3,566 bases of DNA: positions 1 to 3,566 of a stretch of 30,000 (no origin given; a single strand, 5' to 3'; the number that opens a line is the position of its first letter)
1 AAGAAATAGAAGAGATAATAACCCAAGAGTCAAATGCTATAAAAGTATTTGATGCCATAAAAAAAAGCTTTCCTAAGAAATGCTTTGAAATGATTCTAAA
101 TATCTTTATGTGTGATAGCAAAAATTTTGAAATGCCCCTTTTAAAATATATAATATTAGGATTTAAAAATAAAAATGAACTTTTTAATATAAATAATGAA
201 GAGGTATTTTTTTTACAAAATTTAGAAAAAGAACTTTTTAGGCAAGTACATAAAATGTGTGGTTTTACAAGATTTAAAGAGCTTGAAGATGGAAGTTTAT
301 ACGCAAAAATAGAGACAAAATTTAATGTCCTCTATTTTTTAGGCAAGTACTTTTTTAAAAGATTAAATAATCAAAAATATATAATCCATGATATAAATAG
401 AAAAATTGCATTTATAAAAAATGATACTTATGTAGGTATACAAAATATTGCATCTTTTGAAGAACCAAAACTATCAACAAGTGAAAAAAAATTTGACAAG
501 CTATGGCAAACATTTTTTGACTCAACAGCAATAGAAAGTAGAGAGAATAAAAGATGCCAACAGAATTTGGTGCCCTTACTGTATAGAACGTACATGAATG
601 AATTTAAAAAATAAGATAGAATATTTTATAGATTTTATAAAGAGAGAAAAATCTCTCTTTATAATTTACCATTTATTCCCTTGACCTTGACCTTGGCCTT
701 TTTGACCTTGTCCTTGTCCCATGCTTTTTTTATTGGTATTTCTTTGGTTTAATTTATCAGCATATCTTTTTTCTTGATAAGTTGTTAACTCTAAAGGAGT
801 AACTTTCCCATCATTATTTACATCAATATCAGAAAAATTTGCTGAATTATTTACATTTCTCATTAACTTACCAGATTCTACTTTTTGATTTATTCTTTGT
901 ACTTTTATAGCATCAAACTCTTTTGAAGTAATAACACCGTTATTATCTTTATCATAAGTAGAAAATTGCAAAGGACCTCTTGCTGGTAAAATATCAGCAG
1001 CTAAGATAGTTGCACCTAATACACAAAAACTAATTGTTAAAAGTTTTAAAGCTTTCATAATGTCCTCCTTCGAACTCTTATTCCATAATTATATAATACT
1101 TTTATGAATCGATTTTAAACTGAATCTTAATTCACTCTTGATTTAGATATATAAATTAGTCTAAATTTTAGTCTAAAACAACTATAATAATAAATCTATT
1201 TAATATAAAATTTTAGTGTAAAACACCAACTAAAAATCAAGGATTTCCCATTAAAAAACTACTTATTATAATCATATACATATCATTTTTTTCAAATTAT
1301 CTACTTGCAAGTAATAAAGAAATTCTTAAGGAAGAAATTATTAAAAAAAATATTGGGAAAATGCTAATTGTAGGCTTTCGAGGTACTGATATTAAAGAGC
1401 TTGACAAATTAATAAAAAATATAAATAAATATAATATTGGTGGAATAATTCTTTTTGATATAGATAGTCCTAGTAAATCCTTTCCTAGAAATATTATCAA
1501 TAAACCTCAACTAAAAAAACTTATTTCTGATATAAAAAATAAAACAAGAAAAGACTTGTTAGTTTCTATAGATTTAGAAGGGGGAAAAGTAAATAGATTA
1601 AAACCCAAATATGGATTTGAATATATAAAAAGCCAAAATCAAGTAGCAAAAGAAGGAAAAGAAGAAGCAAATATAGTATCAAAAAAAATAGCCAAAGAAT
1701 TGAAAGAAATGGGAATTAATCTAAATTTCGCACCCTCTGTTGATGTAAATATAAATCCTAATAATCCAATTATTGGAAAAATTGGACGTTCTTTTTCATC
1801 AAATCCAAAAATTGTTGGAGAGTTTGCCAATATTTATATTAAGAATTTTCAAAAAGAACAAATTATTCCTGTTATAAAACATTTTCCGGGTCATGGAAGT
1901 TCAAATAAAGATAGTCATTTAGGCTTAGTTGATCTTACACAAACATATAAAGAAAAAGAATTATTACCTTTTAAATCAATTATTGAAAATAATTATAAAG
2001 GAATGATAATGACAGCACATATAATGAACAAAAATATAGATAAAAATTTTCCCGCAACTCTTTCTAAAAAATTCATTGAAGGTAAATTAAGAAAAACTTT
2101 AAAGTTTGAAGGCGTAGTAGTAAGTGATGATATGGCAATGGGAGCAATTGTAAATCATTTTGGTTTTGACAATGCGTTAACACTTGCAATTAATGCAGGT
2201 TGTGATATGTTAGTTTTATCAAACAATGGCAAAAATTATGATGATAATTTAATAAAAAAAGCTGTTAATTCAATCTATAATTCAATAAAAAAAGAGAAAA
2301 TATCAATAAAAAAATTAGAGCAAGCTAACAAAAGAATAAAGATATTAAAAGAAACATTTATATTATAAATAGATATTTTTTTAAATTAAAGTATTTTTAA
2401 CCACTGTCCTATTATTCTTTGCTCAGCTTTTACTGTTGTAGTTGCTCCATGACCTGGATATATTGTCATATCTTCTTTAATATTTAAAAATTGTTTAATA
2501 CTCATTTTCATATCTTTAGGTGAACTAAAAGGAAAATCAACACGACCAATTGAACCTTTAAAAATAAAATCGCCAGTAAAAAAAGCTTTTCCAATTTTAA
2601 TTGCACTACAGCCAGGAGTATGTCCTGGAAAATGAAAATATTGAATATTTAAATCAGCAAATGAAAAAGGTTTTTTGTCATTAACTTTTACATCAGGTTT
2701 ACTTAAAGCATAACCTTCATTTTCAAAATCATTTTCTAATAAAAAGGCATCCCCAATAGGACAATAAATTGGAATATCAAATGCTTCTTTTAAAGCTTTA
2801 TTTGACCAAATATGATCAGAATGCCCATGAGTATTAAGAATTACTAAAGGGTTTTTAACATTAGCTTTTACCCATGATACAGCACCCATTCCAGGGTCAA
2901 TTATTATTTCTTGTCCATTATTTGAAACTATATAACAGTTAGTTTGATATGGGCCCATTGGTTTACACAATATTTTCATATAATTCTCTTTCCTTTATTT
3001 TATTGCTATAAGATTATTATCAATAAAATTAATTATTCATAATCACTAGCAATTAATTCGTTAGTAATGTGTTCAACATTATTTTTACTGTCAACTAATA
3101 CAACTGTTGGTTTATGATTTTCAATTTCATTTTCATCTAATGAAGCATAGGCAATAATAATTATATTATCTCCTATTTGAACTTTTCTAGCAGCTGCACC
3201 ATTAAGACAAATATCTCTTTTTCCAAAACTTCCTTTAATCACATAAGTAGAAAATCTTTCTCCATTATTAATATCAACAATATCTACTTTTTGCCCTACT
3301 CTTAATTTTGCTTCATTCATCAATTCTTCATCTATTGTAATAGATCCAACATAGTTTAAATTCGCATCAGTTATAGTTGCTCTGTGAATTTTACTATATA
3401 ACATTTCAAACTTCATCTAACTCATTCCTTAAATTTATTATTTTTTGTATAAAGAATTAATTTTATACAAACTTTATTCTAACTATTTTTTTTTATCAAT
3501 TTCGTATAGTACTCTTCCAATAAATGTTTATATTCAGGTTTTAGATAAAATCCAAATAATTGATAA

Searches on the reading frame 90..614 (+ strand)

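Call 9: search_protein_families(library=ncbifam, proteins=[window:90-614:+])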
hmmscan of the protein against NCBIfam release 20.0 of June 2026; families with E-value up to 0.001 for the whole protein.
window:90-614:+ (174 aa): 1 family
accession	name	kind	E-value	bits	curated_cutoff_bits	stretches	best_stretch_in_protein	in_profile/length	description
TIGR03915.1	SAM_7_link_chp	equivalog_domain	2.8e-48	164.8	112.25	1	2-172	72-243/243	TIGR03915 family putative DNA repair protein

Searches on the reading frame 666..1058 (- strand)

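Call 9: search_protein_families(library=ncbifam, proteins=[window:666-1058:-])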
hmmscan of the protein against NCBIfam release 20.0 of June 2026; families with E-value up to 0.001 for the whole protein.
window:666-1058:- (130 aa): 1 family
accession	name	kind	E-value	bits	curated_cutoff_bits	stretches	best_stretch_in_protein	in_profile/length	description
NF041410.1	XopAW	subfamily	1.2e-05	25.2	120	1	31-96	68-130/235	XopAW family type III secretion system calcium-binding effector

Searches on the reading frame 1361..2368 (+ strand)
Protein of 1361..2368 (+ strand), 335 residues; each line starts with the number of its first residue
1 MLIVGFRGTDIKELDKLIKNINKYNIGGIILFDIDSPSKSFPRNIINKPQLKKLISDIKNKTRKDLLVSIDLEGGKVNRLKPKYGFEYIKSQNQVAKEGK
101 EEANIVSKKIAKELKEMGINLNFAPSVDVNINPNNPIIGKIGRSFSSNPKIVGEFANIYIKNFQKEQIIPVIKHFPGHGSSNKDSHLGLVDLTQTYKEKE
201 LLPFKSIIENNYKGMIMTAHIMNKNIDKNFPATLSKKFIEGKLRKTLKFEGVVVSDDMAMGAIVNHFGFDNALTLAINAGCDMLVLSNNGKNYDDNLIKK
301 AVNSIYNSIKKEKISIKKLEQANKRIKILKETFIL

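Call 9: search_protein_families(library=ncbifam, proteins=[window:1361-2368:+])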
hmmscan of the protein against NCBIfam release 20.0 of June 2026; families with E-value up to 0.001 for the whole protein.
window:1361-2368:+ (335 aa): 5 families
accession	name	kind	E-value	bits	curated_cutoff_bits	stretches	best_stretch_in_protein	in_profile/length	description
NF003740.0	PRK05337.1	equivalog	5.4e-57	193.4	207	1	2-312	5-302/340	beta-N-acetylhexosaminidase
NF052329.1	XyloArabinsidase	equivalog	2.2e-14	52.5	1050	1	106-300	129-319/750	beta-xylosidase/alpha-l-arabinosidase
NF011678.0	PRK15098.1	equivalog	7e-14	51.2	666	1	105-324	137-347/765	beta-glucosidase BglX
NF052330.1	BetGlucosiCelf0468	equivalog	5.2e-09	34.9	1300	1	103-264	72-230/817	beta-d-glucosidase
NF052331.1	Bet13-16Glucosase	equivalog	2.4e-07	29.3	1330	1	105-288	113-299/750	exo-beta-d-1,3/1,6-glucosidase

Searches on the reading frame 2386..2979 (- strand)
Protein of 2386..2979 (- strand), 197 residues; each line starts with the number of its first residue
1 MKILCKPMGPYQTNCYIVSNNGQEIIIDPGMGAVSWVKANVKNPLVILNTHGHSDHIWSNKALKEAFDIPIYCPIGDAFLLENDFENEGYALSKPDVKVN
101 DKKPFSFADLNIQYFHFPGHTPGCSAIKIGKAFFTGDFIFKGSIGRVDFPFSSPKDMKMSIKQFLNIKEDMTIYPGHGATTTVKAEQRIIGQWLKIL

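Call 9: search_protein_families(library=ncbifam, proteins=[window:2386-2979:-])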
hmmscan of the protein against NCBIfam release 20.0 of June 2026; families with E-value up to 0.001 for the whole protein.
window:2386-2979:- (197 aa): 12 families
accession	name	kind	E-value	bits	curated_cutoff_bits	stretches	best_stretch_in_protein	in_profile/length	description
TIGR03413.1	GSH_gloB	equivalog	2.7e-18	66.3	200.8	1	16-181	13-168/248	hydroxyacylglutathione hydrolase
NF012229.1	bla_class_B_core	domain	4.6e-13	49.5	100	1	11-125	13-134/139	metallo-beta-lactamase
NF041804.1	MBL_fold_SolJ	exception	4.6e-13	48.9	350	1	9-178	14-179/224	solanimycin biosynthesis MBL-fold hydrolase SolJ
NF007597.0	PRK10241.1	equivalog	1.3e-09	37.7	421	1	18-180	18-168/251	hydroxyacylglutathione hydrolase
NF040641.1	bifunc_ST_SDO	equivalog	1.4e-09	37.3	625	1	46-178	204-343/423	bifunctional sulfur transferase/dioxygenase Blh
NF033105.1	bla_subclass_B3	equivalog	8.8e-08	31.8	240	1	10-126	20-152/257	subclass B3 metallo-beta-lactamase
NF047419.1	RNase_J1_RnjA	exception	3.4e-06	26.1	820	1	33-140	49-160/549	ribonuclease J1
TIGR00649.1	MG423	subfamily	4.3e-06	25.4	400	1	35-140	50-161/546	RNase J family beta-CASP ribonuclease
NF033088.2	bla_subclass_B1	equivalog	4e-05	23.4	200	1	9-139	27-160/217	subclass B1 metallo-beta-lactamase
TIGR04558.1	SoxH_rel_PQQ_1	hypoth_equivalog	7.2e-05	22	300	0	102-196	139-232/285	quinoprotein relay system zinc metallohydrolase 1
TIGR04559.1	SoxH_rel_PQQ_2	hypoth_equivalog_domain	0.00013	21.5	280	0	37-66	60-90/283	quinoprotein relay system zinc metallohydrolase 2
NF001911.0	PRK00685.1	equivalog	0.0008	19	144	0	16-68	11-65/228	metal-dependent hydrolase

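Call 45: search_protein_families(library=pfam, proteins=[window:2386-2979:-])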
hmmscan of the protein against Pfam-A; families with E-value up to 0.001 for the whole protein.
window:2386-2979:- (197 aa): 3 families
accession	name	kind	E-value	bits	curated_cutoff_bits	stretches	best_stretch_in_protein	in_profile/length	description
PF00753.33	Lactamase_B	-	2.6e-28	99.8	22.7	1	9-177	2-196/196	Metallo-beta-lactamase superfamily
PF13483.12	Lactamase_B_3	-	7.6e-05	23.2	24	1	12-69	6-58/160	Beta-lactamase superfamily domain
PF12706.13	Lactamase_B_2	-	8.7e-05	22.6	27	1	25-137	3-142/200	Beta-lactamase superfamily domain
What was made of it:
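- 2386..3416 (-): panD (3033-3416) and an MBL-fold hydrolase (2386-2979), downstream of tetR in the same orientation; probably one operon. Family assignments come from calls 9 and 45.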

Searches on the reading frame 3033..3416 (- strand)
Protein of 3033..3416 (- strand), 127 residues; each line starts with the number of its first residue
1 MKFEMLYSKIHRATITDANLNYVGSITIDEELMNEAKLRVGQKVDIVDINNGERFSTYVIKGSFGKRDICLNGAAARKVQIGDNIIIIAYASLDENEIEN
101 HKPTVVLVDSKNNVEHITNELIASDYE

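Call 9: search_protein_families(library=ncbifam, proteins=[window:3033-3416:-])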
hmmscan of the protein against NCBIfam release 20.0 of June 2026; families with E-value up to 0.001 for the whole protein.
window:3033-3416:- (127 aa): 1 family
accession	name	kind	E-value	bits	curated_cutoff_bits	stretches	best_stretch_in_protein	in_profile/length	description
TIGR00223.1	panD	equivalog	7.9e-52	174.5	106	1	1-118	1-118/126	aspartate 1-decarboxylase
